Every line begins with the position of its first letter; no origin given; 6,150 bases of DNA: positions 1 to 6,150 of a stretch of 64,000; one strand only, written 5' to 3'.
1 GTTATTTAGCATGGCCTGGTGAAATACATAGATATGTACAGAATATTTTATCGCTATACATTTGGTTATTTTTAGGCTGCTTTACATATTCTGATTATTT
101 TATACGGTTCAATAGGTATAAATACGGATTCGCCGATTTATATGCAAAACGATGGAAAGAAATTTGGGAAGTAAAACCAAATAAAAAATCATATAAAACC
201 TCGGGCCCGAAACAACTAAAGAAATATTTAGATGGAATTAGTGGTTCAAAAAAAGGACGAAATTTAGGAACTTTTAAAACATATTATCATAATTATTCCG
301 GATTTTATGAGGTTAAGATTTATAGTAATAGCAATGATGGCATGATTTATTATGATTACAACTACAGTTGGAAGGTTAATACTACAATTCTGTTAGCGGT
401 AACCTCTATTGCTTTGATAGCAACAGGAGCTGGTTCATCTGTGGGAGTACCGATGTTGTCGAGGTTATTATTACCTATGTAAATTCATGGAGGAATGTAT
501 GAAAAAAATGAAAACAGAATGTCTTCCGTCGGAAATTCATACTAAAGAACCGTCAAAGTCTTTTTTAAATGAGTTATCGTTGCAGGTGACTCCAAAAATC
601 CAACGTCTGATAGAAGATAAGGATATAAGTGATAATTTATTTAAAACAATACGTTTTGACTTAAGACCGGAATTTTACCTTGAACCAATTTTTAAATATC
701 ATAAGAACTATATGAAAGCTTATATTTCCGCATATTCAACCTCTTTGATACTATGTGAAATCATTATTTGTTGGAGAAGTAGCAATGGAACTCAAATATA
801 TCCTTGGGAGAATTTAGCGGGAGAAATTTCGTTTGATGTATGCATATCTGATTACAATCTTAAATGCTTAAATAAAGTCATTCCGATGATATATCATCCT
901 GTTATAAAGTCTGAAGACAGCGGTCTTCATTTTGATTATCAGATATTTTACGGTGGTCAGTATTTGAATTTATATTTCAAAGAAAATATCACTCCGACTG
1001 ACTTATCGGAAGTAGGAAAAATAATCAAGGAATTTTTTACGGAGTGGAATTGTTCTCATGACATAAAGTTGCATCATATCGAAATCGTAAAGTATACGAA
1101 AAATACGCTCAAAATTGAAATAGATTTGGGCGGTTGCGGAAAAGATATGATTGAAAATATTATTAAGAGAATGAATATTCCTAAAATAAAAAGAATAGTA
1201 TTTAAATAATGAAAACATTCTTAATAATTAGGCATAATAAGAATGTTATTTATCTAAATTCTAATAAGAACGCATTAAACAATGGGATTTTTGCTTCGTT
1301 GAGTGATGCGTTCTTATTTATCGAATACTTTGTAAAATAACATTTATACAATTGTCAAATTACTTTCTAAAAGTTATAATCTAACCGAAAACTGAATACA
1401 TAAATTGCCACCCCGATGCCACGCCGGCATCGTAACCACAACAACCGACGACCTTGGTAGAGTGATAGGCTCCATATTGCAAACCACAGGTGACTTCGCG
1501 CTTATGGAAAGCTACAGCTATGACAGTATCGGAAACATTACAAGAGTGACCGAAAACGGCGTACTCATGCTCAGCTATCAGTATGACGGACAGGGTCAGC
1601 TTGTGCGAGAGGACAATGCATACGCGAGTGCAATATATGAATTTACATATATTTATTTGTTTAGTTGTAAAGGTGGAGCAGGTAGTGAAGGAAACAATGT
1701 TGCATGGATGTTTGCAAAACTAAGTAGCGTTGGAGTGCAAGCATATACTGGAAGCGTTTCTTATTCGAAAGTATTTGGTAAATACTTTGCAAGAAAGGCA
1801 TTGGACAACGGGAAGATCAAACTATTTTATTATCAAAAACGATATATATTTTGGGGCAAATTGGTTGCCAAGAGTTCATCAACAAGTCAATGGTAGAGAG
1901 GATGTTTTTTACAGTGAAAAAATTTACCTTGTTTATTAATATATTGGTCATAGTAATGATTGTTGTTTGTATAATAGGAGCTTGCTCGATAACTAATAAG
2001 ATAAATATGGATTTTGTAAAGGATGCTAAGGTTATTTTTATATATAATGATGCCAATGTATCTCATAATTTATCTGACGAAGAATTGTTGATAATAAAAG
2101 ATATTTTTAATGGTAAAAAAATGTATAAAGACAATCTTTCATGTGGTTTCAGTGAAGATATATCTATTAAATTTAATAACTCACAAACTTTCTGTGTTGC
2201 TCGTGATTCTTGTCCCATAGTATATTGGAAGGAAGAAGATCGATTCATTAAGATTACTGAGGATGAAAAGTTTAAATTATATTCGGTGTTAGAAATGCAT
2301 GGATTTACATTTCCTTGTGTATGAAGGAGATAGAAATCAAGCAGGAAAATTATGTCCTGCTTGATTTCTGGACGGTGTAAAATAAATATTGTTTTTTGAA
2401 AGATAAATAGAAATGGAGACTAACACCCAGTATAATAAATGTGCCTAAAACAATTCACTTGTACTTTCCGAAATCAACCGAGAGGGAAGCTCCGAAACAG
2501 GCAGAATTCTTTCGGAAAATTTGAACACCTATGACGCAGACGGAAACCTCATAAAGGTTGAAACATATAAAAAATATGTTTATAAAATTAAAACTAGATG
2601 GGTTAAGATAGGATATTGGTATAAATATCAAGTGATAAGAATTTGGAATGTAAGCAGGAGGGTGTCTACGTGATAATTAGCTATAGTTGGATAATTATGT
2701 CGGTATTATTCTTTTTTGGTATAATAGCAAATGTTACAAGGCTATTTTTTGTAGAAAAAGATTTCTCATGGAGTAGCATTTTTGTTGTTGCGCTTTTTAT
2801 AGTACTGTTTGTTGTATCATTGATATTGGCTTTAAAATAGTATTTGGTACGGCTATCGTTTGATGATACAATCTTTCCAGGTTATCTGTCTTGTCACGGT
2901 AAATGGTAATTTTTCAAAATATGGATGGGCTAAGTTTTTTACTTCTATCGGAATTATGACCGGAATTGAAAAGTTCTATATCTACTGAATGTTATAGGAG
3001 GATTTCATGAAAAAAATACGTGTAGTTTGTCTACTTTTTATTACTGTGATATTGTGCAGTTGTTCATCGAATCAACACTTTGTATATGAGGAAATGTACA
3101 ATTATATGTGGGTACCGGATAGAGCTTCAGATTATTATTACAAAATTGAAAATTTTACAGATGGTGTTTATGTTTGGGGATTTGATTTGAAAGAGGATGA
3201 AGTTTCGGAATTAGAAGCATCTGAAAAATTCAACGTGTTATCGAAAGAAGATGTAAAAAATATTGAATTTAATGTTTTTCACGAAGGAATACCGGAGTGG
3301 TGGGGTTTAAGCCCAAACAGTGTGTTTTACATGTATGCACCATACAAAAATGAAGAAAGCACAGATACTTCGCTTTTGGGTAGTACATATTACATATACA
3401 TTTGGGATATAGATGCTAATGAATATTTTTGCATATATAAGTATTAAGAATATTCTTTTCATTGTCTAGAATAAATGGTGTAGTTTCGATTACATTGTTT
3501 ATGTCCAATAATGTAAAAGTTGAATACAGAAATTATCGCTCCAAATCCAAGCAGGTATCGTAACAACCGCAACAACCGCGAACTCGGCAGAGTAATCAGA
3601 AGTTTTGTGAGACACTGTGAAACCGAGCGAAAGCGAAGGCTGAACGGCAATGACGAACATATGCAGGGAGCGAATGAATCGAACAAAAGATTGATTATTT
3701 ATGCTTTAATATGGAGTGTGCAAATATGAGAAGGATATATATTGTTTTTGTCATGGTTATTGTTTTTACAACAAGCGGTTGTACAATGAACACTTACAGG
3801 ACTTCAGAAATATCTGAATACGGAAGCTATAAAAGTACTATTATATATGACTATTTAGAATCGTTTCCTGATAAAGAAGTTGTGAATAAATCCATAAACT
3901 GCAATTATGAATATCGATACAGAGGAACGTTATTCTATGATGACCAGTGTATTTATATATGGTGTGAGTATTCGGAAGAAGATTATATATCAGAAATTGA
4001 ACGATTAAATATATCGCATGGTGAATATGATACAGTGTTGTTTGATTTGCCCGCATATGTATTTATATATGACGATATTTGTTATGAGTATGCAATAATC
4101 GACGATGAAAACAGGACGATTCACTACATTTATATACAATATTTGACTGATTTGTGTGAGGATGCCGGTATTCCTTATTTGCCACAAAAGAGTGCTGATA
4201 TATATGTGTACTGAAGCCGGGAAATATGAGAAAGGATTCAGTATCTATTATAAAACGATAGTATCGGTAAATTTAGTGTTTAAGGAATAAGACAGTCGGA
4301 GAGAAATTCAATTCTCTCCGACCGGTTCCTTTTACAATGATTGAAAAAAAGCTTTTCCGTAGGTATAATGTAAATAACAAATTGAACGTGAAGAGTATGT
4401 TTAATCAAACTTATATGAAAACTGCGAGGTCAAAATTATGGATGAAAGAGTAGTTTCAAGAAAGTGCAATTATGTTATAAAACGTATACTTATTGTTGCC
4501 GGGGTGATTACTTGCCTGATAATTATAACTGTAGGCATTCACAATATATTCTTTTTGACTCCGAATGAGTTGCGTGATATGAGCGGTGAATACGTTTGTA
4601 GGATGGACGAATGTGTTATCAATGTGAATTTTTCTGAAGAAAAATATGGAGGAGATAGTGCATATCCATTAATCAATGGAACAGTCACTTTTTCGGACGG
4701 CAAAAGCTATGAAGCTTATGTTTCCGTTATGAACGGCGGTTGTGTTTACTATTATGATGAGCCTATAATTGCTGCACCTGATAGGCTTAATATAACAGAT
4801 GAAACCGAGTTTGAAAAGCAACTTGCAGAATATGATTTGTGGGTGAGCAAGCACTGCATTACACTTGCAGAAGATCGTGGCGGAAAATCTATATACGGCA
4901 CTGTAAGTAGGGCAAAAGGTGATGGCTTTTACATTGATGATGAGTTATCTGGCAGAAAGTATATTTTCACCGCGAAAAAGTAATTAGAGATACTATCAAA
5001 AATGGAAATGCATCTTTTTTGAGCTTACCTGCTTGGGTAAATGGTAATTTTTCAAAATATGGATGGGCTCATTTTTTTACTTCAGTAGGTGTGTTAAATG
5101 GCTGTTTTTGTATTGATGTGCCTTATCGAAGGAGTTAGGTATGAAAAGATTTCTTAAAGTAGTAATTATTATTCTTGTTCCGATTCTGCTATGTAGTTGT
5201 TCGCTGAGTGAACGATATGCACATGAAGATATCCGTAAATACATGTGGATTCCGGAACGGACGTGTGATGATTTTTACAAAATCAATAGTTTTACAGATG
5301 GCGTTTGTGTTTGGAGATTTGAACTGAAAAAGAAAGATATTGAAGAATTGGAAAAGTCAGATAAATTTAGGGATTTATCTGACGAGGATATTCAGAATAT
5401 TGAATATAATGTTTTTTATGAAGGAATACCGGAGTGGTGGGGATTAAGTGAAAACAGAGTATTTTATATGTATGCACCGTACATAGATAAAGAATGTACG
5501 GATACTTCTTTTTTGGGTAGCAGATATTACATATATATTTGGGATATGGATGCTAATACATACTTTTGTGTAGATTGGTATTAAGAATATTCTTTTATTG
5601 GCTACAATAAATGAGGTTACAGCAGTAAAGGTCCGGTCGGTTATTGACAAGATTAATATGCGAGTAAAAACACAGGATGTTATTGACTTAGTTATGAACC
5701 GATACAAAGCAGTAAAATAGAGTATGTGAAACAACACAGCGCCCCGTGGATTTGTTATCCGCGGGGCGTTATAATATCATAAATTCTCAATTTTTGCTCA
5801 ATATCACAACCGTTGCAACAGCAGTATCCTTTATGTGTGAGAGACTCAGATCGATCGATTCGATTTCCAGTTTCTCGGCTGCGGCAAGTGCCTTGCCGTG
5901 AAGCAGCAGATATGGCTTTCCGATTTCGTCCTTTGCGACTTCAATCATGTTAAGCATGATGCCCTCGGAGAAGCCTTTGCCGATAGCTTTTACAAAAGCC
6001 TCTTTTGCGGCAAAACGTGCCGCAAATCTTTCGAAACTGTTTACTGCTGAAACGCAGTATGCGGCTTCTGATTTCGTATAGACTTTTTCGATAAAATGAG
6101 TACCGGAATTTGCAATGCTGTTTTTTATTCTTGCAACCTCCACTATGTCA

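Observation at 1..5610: Decaying array of orphan Rhs/WapA-type toxin 3-prime cassettes, each paired with a small membrane or lipoprotein gene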

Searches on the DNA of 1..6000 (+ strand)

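Call 27: search_rna_families(source=window, start=1, end=6000, threshold=evalue, max_evalue=1)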
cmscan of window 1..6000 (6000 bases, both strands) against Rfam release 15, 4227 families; matches with E-value up to 1: 2.
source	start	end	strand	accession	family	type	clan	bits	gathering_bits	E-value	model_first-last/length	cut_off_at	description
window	2330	2373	+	RF04255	MIR8001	Gene; miRNA;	-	23.5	90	0.51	1-67/67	no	MIR8001 microRNA precursor family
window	2332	2369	-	RF04255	MIR8001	Gene; miRNA;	-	22.8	90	0.79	14-52/67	no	MIR8001 microRNA precursor family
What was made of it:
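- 2330..2373 (+): Hairpin after gene B (terminator-like). It appears only as a spurious sub-threshold Rfam hairpin match (call 27).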

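Call 81: search_rna_families(source=L001, start=1, end=9600, threshold=evalue, max_evalue=1)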
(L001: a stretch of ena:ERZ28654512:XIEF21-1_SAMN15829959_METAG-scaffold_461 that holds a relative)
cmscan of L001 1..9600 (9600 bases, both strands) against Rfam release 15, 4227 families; matches with E-value up to 1: 2.
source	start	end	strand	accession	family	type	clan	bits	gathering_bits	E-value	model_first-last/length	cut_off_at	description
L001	2374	2470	+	RF04327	snoMe28S-A3420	Gene; snRNA; snoRNA; CD-box;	-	34.3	60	0.34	1-98/98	no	Drosophila C/D box small nucleolar RNA snoMe28S-A3420 family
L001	2101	2153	+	RF01136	sR28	Gene; snRNA; snoRNA; CD-box;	-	20.1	39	0.09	1-55/55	no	Small nucleolar RNA sR28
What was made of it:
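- Tried and rejected: Rfam found nothing in window 1-6000 or in the upstream array (calls 27, 81).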
